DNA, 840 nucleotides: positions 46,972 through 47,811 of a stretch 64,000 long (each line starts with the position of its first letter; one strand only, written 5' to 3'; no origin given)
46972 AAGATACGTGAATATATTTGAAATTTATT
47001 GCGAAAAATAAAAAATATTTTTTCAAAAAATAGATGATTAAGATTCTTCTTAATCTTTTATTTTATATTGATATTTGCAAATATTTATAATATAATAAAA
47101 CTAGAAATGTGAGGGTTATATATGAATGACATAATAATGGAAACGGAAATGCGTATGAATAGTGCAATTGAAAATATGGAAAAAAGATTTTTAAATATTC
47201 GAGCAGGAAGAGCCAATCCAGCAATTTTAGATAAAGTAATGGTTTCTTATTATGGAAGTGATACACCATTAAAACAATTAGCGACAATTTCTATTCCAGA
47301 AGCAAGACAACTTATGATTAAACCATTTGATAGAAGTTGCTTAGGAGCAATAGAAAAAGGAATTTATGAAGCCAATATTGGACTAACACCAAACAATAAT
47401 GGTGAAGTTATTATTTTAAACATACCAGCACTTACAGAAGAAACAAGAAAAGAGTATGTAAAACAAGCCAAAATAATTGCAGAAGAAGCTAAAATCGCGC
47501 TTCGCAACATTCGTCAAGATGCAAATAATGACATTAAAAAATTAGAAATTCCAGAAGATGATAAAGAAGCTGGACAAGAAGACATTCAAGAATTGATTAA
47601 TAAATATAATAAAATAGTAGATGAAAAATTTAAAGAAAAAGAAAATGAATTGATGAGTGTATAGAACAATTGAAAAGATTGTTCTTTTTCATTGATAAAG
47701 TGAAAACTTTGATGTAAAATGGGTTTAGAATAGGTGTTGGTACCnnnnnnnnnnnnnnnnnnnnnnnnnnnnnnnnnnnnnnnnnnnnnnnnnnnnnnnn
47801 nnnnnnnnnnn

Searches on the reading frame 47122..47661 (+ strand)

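Call 30: search_protein_families(library=pfam, proteins=[window:47122-47661:+], max_evalue=0.00001)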
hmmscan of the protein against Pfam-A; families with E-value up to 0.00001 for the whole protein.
window:47122-47661:+ (180 aa): 1 family
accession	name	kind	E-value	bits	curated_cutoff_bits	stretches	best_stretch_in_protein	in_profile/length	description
PF01765.24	RRF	-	1.4e-60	204.3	29.7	1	20-178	2-164/164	Ribosome recycling factor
